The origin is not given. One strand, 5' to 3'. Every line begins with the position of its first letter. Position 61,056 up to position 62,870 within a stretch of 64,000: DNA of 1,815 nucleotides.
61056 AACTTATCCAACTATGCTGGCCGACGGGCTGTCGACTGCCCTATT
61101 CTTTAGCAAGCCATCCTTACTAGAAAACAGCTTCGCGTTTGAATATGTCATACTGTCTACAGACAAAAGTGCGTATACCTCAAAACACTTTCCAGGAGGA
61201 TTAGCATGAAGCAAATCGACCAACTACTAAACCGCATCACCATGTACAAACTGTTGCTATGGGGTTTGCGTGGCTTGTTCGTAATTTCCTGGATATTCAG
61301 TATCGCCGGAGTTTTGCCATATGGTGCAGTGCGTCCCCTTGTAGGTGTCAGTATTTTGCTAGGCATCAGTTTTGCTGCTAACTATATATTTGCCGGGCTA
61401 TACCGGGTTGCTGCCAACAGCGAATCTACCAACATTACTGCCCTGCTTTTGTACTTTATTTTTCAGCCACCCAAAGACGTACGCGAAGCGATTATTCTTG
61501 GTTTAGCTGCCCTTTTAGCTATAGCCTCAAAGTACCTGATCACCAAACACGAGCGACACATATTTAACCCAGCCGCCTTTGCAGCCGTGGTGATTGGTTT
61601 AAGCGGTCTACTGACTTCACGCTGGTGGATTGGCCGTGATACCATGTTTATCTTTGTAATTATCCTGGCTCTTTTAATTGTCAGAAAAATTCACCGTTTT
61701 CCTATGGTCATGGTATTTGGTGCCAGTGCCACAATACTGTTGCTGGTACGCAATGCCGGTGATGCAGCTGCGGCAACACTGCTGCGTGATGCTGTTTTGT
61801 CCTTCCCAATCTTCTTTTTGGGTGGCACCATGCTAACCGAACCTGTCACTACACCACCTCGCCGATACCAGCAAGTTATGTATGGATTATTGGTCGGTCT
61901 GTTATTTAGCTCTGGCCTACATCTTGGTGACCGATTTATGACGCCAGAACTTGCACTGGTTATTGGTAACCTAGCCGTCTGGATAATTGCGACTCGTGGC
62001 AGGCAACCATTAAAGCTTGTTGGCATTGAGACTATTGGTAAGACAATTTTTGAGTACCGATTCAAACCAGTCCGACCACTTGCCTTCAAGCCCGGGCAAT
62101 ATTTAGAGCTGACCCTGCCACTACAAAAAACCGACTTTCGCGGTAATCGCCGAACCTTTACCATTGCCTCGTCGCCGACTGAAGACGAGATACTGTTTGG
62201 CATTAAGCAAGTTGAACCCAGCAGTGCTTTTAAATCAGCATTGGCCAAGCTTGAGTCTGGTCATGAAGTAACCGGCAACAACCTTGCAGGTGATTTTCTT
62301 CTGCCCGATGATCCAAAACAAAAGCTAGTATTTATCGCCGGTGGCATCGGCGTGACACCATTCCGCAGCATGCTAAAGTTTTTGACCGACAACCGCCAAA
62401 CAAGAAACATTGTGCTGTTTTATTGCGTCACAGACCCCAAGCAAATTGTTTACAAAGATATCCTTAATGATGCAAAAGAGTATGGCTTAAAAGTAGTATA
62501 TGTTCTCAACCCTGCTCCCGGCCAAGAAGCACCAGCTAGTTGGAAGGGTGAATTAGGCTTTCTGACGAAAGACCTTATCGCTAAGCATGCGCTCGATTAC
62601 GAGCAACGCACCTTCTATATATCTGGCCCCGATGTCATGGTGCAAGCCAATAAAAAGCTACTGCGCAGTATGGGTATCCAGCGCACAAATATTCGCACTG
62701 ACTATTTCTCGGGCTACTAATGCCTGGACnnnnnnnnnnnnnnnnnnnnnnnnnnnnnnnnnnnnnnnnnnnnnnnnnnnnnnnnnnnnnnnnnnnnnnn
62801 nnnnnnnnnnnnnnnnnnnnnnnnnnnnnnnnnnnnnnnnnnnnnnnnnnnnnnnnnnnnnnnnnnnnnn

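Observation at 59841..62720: FMN-binding protein / ApbE / membrane-FNR fusion: an extracytoplasmic flavinylation and electron-transfer module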

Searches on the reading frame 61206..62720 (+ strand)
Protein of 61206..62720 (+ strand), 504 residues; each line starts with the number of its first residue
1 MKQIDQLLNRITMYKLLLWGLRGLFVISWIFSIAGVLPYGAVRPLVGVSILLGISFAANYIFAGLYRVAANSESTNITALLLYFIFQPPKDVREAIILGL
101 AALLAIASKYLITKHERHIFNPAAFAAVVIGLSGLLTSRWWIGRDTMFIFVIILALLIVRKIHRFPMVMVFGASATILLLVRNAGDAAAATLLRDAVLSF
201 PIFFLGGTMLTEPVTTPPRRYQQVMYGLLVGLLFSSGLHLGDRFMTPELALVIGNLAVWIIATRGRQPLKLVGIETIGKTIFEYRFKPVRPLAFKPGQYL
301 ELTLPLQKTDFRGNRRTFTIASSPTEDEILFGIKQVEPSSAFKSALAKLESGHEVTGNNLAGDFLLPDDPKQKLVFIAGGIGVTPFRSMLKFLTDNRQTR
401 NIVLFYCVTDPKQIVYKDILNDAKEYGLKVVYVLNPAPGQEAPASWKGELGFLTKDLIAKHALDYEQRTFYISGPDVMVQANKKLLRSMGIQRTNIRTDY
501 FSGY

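Call 3: search_protein_families(library=pfam, proteins=[window:61206-62720:+], max_evalue=0.1)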
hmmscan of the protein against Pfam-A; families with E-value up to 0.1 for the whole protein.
window:61206-62720:+ (504 aa): 3 families
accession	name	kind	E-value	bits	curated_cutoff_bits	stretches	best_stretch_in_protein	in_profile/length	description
PF00175.26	NAD_binding_1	-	2.9e-16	60.5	22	1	376-483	1-108/109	Oxidoreductase NAD-binding domain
PF08030.17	NAD_binding_6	-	0.00088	19.8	22.2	1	373-422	3-58/156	Ferric reductase NAD binding domain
PF03116.20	NQR2_RnfD_RnfE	-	0.0013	18.6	27.7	1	142-261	170-286/296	NQR2, RnfD, RnfE family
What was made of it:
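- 62004..62717 (+): FNR-type flavin/NAD(P)H domain (aa 267-504). PF00175 at 60.5 bits (call 3).
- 62340..62363 (+): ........: NAD(P)H-binding G-G-x-G-x-x-P motif. Lies within the PF00175 match (call 3).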

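Call 4: search_protein_families(library=ncbifam, proteins=[window:61206-62720:+], max_evalue=0.1)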
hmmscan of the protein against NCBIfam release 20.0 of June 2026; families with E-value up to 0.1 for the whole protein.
window:61206-62720:+ (504 aa): 27 families (the best 25 are shown)
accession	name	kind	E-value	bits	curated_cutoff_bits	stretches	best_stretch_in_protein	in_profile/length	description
NF009805.0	PRK13289.1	equivalog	4.5e-25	88.4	432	1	292-501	183-392/399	NO-inducible flavohemoprotein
NF040810.1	BenC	equivalog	7.3e-24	84.5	430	1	282-501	120-330/333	benzoate 1,2-dioxygenase electron transfer component BenC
NF058606.1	GlBtMonoRdsGbcB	equivalog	3.1e-22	79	500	1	277-497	24-243/362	glycine betaine monooxygenase reductase subunit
NF005963.0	PRK08051.1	equivalog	1.3e-21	77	230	1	272-501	9-230/233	NAD(P)H-flavin reductase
NF045803.1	MethMoxFADbindMmoC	equivalog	5.3e-18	64.9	500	1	292-499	138-338/343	aromatic/alkene monooxygenase hydroxylase FAD-binding subunit MmoC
NF008822.0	PRK11872.1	equivalog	2.1e-16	59.8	402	1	290-501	133-335/341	anthranilate 1,2-dioxygenase electron transfer component AntC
NF007964.0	PRK10684.1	equivalog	3.2e-16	59.2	383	1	294-501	37-237/333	NADH oxidoreductase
NF052252.1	flav_redu_LuxG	exception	3.4e-15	55.9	340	1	273-501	7-229/232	flavin mononucleotide reductase LuxG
TIGR01941.1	nqrF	equivalog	8.7e-15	54.5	295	1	338-502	238-404/405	NADH:ubiquinone reductase (Na(+)-transporting) subunit F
TIGR02160.1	PA_CoA_Oxy5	hypoth_equivalog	1.5e-14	53.6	420.8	1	293-502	32-242/352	1,2-phenylacetyl-CoA epoxidase subunit PaaE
NF006220.0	PRK08345.1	subfamily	5.7e-11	42.2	395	1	290-496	39-246/294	cytochrome-c3 hydrogenase subunit gamma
TIGR02911.1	sulfite_red_B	equivalog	1.6e-10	40.5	288.6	1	275-500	12-223/261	anaerobic sulfite reductase subunit AsrB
NF040830.1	sulfhyd_ShyC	equivalog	8e-10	38.4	600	1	292-481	37-225/288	NAD(P)-dependent hydrogenase/sulfhydrogenase 2 subunit gamma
NF004317.0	PRK05713.1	equivalog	1.9e-08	33.9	338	1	263-420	88-241/312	iron-sulfur-binding ferredoxin reductase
NF008178.0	PRK10926.1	equivalog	2e-07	30.5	390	1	288-455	27-190/248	ferredoxin--NADP(+) reductase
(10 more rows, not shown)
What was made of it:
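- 62004..62717 (+): NCBIfam hits to Fre, Hmp and NqrF (call 4).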

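Call 5: search_solved_structures(query=window:61206-62720:+, max_evalue=1, show_alignments=2)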
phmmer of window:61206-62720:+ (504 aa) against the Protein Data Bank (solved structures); distinct sequences matched with E-value up to 1: 108 (the best 60 are shown).
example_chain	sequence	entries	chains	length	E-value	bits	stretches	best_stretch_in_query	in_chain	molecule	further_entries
1qfj_A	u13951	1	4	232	5.4e-12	48.4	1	270-490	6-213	PROTEIN (FLAVIN REDUCTASE)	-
7qty_A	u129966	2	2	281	2.9e-10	42.7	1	338-503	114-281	Na(+)-translocating NADH-quinone reductase subunit F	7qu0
7qu3_A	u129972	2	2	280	5.9e-10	41.7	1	339-503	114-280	Na(+)-translocating NADH-quinone reductase subunit F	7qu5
2r6h_A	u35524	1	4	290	8.2e-09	37.9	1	343-500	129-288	NADH:ubiquinone oxidoreductase, Na translocating, F subunit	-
4u9u_A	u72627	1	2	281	9.8e-09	37.7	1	340-503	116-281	Na(+)-translocating NADH-quinone reductase subunit F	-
8ad4_A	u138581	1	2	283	1e-08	37.6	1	340-503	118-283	Na(+)-translocating NADH-quinone reductase subunit F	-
4uaj_A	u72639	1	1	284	1e-08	37.6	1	340-503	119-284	Na(+)-translocating NADH-quinone reductase subunit F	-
7xk3_F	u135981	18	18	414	1e-08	37.6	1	340-504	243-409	Na(+)-translocating NADH-quinone reductase subunit F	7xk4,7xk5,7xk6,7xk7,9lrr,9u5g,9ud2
2eix_A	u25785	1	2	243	1.1e-08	37.5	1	316-490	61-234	NADH-cytochrome b5 reductase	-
1krh_A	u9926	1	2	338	2.2e-08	36.5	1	291-502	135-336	Benzoate 1,2-Dioxygenase Reductase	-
8a1t_F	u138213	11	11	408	2.3e-08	36.4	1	340-503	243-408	Na(+)-translocating NADH-quinone reductase subunit F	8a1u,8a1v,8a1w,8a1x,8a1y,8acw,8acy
5ogx_A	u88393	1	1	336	2.6e-08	36.3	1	289-491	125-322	Cytochrome P450 reductase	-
8ad3_A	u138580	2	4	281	5.7e-08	35.1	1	340-500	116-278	Na(+)-translocating NADH-quinone reductase subunit F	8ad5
1tvc_A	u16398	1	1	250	5.9e-08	35.1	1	290-495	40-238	METHANE MONOOXYGENASE COMPONENT C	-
7rom_A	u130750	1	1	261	9.9e-08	34.4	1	332-494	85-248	NADH-cytochrome b5 reductase 1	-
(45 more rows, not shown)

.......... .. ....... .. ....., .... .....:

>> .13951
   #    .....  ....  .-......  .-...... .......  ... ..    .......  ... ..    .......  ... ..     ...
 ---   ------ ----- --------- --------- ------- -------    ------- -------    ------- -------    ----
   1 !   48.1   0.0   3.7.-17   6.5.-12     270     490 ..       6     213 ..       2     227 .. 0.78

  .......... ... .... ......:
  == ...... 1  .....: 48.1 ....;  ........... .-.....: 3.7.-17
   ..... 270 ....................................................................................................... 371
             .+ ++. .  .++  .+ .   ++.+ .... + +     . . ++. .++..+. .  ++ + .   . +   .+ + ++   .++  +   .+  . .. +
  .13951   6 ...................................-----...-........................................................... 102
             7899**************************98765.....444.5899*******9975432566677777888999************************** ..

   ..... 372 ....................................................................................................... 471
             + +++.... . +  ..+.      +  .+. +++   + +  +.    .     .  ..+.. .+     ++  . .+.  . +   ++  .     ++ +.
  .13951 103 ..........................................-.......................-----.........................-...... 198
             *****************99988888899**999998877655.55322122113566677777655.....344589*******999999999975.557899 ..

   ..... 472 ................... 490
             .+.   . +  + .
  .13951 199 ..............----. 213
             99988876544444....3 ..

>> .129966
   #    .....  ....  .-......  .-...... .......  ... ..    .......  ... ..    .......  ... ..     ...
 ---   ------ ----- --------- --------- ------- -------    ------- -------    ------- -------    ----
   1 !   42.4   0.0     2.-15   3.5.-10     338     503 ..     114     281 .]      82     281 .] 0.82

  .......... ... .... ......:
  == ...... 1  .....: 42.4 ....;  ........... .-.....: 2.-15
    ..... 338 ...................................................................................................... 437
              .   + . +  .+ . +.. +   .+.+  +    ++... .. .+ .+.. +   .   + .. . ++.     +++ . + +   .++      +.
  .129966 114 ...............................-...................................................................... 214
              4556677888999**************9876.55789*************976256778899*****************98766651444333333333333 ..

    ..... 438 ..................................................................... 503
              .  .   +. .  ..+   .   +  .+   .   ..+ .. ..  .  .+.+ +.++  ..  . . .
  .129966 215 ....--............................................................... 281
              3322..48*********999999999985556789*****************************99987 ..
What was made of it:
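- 62148..62177 (+): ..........: flavin-binding R-x-[YF]-[ST]-x-x-S motif. Aligns with RPFSMAS of Fre (call 5).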

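Call 12: find_homologous_proteins(query=window:61206-62720:+, max_evalue=0.00001)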
Query window:61206-62720:+ (504 aa): 5785 proteins with E <= 0.00001 among 8000 candidates; the best 120 are listed.
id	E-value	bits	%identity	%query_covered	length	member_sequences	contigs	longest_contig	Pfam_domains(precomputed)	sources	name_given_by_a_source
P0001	0.0e+0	1113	100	100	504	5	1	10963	PF00175.27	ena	-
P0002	3.2e-257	872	75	100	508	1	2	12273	PF00175.27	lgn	-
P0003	2.2e-254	863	74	100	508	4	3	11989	PF00175.27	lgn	-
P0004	5.2e-248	842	74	100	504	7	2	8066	PF00175.27,PF03116.21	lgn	-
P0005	2.5e-242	823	72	100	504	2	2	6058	PF00175.27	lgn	-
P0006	4.3e-241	819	72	100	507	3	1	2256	PF00175.27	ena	-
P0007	1.2e-233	794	68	100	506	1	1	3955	PF00175.27,PF03116.21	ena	-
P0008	2.4e-229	780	70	98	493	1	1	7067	PF00175.27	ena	-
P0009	4.0e-228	776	68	100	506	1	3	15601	PF00175.27,PF03116.21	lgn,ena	-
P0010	5.6e-228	776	68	100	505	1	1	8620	PF00175.27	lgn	-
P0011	1.0e-226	772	67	100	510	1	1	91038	PF00175.27,PF03116.21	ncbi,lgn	-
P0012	1.0e-223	762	68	100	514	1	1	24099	PF00175.27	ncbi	-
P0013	1.6e-223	761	67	100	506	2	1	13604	PF00175.27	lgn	-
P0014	2.4e-223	760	67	99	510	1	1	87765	PF00175.27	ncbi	-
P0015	8.1e-223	759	68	98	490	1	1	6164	PF00175.27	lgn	-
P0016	1.4e-220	751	66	99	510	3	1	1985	PF00175.27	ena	-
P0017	3.0e-220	750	66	100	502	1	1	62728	PF00175.27,PF03116.21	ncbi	-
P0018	4.3e-218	743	66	100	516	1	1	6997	PF00175.27,PF03116.21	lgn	-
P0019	1.8e-217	741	64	100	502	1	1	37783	PF00175.27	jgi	jgi:ferredoxin-NADP reductase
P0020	1.9e-216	738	66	99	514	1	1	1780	PF00175.27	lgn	-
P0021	2.2e-216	737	64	99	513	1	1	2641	PF00175.27,PF03116.21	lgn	-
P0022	5.4e-213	726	64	100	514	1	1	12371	PF00175.27,PF03116.21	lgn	-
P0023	3.3e-212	724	66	98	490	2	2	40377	PF00175.27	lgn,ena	-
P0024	8.9e-212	722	63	100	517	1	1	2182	PF00175.27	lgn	-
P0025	2.2e-203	695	62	100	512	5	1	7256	PF00175.27,PF03116.21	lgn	-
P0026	1.5e-200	685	68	88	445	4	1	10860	PF00175.27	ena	-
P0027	2.6e-200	684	61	100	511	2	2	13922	PF00175.27,PF03116.21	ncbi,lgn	-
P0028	4.8e-200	684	61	99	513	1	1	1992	PF00175.27,PF03116.21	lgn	-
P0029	6.6e-199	680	59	100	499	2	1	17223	PF00175.27,PF08030.18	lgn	-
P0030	1.9e-186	639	57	99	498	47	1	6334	PF00175.27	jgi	jgi:ferredoxin-NADP reductase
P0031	4.8e-158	545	51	100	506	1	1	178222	PF00175.27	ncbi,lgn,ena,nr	ncbi:MAG TPA: hypothetical protein VJ836_01355 [Candidatus Saccharimonadales bacterium]|nr:hypotheti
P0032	3.0e-153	529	50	100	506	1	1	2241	PF00175.27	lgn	-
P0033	2.0e-146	507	51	91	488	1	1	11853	PF00175.27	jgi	jgi:ferredoxin-NADP reductase/Na+-translocating ferredoxin:NAD+ oxidoreductase RnfD subunit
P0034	2.6e-145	503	50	100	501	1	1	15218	PF00175.27,PF03116.21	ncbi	-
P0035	3.1e-145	503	50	97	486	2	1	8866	PF00175.27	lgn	-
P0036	1.0e-144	501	48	100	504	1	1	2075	PF00175.27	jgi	jgi:glycine betaine catabolism B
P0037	1.0e-144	501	48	100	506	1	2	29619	PF00175.27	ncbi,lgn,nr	ncbi:MAG TPA: hypothetical protein VLF43_05010 [Candidatus Saccharimonadales bacterium]|nr:hypotheti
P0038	1.2e-142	494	48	100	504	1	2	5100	PF00175.27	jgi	jgi:glycine betaine catabolism B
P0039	1.4e-142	494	48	100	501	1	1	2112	PF00175.27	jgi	jgi:glycine betaine catabolism B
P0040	4.5e-142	492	48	100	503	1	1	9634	PF00175.27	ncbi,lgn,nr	ncbi:MAG TPA: hypothetical protein VLA88_00300 [Candidatus Saccharimonadales bacterium]|nr:hypotheti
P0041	8.9e-141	488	47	100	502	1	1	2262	PF00175.27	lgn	-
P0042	1.9e-140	487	49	100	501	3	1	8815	PF00175.27,PF03116.21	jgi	jgi:ferredoxin-NADP reductase/Na+-translocating ferredoxin:NAD+ oxidoreductase RnfD subunit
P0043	7.1e-140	485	47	100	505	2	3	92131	PF00175.27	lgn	-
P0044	8.2e-140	485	48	100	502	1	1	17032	PF00175.27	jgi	jgi:glycine betaine catabolism B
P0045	1.4e-139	484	49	98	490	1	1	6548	PF00175.27,PF03116.21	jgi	jgi:ferredoxin-NADP reductase/Na+-translocating ferredoxin:NAD+ oxidoreductase RnfD subunit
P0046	2.0e-139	484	47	100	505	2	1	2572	PF00175.27,PF03116.21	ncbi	-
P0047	3.3e-138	480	46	100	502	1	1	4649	PF00175.27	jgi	jgi:ferredoxin-NADP reductase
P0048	5.3e-138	479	47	100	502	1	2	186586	PF00175.27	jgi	jgi:ferredoxin-NADP reductase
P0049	6.9e-138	479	48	100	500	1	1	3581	PF00175.27,PF03116.21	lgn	-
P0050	7.7e-138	478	48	100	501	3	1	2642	PF00175.27,PF03116.21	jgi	jgi:ferredoxin-NADP reductase/Na+-translocating ferredoxin:NAD+ oxidoreductase RnfD subunit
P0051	1.6e-136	474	47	100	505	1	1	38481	PF00175.27,PF03116.21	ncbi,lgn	-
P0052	5.5e-136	472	48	100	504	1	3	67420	PF00175.27,PF00970.31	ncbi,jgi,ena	-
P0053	1.0e-135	471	46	100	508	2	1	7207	PF00175.27,PF03116.21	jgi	jgi:ferredoxin-NADP reductase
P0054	1.4e-135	471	46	100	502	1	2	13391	PF00175.27,PF03116.21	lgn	-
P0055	1.8e-135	471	46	100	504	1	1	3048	PF00175.27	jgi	jgi:ferredoxin-NADP reductase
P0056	3.6e-135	470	47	100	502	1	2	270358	PF00175.27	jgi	jgi:ferredoxin-NADP reductase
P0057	4.3e-135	469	47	100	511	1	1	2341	PF00175.27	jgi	jgi:ferredoxin-NADP reductase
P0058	8.3e-135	468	44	100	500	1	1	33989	PF00175.27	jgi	jgi:ferredoxin-NADP reductase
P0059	1.1e-134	468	45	100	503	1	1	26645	PF00175.27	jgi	jgi:glycine betaine catabolism B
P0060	1.3e-134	468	46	100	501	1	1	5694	PF00175.27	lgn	-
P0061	1.4e-134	468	45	100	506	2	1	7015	PF00175.27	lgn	-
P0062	1.6e-134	467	46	100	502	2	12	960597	PF00175.27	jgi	jgi:ferredoxin-NADP reductase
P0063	4.8e-134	466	46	100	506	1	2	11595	PF00175.27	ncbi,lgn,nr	ncbi:MAG TPA: hypothetical protein VLE73_06200 [Candidatus Saccharimonadales bacterium]|nr:hypotheti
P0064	1.6e-133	464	45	100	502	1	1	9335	PF00175.27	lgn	-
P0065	1.8e-133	464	44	100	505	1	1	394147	PF00175.27,PF03116.21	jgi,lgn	jgi:ferredoxin-NADP reductase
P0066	1.9e-133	464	45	100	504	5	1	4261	PF00175.27,PF03116.21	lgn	-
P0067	2.5e-133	463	45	99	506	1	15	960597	PF00175.27,PF03116.21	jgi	jgi:ferredoxin-NADP reductase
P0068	2.9e-133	463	44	100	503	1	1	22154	PF00175.27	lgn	-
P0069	6.1e-133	462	45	100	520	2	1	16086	PF00175.27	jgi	-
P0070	1.1e-132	461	45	100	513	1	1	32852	PF00175.27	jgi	-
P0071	1.4e-132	461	45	100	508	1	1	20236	PF00175.27,PF03116.21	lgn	-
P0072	1.6e-132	461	44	99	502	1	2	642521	PF00175.27,PF03116.21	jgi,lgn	jgi:ferredoxin-NADP reductase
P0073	2.0e-132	461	45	100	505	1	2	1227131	PF00175.27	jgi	jgi:glycine betaine catabolism B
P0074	5.2e-132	459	43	100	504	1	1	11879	PF00175.27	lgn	-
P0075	5.5e-132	459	45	100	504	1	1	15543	PF00175.27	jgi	jgi:ferredoxin-NADP reductase/Na+-translocating ferredoxin:NAD+ oxidoreductase RnfD subunit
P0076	8.2e-132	459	44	100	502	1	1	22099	PF00175.27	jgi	jgi:glycine betaine catabolism B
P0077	8.4e-132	458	45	99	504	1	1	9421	PF00175.27,PF03116.21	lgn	-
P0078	2.0e-131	457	45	100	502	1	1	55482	PF00175.27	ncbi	-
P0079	3.2e-131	457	46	99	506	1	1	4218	PF00175.27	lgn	-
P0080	3.5e-131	456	45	100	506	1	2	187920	PF00175.27,PF03116.21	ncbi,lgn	-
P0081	5.2e-131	456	44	100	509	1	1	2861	PF00175.27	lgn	-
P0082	5.3e-131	456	45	99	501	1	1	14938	PF00175.27,PF03116.21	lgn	-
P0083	7.0e-131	455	45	99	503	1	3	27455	PF00175.27,PF03116.21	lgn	-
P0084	7.7e-131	455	44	100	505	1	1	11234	PF00175.27,PF03116.21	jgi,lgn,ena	-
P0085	1.1e-130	455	45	100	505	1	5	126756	PF00175.27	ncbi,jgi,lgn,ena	jgi:ferredoxin-NADP reductase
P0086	1.3e-130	455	46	100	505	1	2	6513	PF00175.27,PF03116.21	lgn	-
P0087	3.2e-130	453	45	100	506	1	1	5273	PF00175.27,PF03116.21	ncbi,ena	-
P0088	3.7e-130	453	46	100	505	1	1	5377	PF00175.27,PF03116.21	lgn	-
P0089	4.0e-130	453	45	98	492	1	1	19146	PF00175.27,PF03116.21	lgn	-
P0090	4.5e-130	453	47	100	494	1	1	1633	PF00175.27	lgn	-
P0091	5.0e-130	453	43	100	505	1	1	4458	PF00175.27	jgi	jgi:ferredoxin-NADP reductase/Na+-translocating ferredoxin:NAD+ oxidoreductase RnfD subunit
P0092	6.9e-130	452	43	100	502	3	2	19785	PF00175.27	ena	-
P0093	1.2e-129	451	45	100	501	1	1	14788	PF00175.27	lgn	-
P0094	1.3e-129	451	45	99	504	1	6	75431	PF00175.27,PF03116.21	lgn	-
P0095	1.8e-129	451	45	100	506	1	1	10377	PF00175.27,PF03116.21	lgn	-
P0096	2.7e-129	450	47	100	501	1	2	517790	PF00175.27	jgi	jgi:ferredoxin-NADP reductase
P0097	4.3e-129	450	43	100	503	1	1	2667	PF00175.27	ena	-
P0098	5.1e-129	449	45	100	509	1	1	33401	PF00175.27,PF03116.21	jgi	jgi:glycine betaine catabolism B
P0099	7.6e-129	449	45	100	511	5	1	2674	PF00175.27,PF08030.18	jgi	jgi:glycine betaine catabolism B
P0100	8.3e-129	449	43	99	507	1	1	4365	PF00175.27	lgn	-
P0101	9.2e-129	448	45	100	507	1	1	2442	PF00175.27,PF03116.21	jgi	jgi:ferredoxin-NADP reductase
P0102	9.4e-129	448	44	100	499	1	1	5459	PF00175.27,PF03116.21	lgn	-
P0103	9.9e-129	448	44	99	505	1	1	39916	PF00175.27,PF03116.21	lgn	-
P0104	1.3e-128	448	50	83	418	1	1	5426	PF00175.27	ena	-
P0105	1.3e-128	448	44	100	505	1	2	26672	PF00175.27,PF03116.21,PF08030.18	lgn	-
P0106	2.2e-128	447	44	100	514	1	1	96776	PF00175.27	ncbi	-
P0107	3.6e-128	447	45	100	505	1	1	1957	PF00175.27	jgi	jgi:ferredoxin-NADP reductase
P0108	4.7e-128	446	44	100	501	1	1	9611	PF00175.27,PF03116.21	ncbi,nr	ncbi:MAG: oxidoreductase [Candidatus Saccharibacteria bacterium]|nr:oxidoreductase [Candidatus Sacch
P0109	4.8e-128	446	44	98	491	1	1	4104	PF00175.27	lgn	-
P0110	5.9e-128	446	44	100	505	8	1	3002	PF00175.27,PF03116.21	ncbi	-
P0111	6.6e-128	446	43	100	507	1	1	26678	PF00175.27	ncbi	-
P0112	8.0e-128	445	43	100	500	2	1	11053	PF00175.27,PF03116.21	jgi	jgi:ferredoxin-NADP reductase/Na+-translocating ferredoxin:NAD+ oxidoreductase RnfD subunit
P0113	8.2e-128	445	44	100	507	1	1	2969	PF00175.27,PF03116.21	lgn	-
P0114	1.4e-127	445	44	99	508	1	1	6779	PF00175.27,PF03116.21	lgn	-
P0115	1.5e-127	444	45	100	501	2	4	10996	PF00175.27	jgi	jgi:ferredoxin-NADP reductase/Na+-transporting NADH:ubiquinone oxidoreductase subunit NqrB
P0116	1.5e-127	444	43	100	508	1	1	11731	PF00175.27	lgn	-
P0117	2.0e-127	444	44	100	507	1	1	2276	PF00175.27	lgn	-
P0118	2.3e-127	444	45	100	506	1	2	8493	PF00175.27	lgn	-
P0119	2.4e-127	444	44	100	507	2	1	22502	PF00175.27,PF03116.21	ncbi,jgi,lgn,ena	-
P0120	2.7e-127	444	43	99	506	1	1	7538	PF00175.27,PF03116.21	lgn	-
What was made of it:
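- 61206..62720 (+): Gene C: 504-aa fusion of an NqrB/RnfD-like membrane domain and an FNR-like domain. Thousands of homologues, the named ones mostly Candidatus Saccharimonadales (call 12).
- Checked: These are long ORFs with thousands of homologues (call 12), so chance is not an issue.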
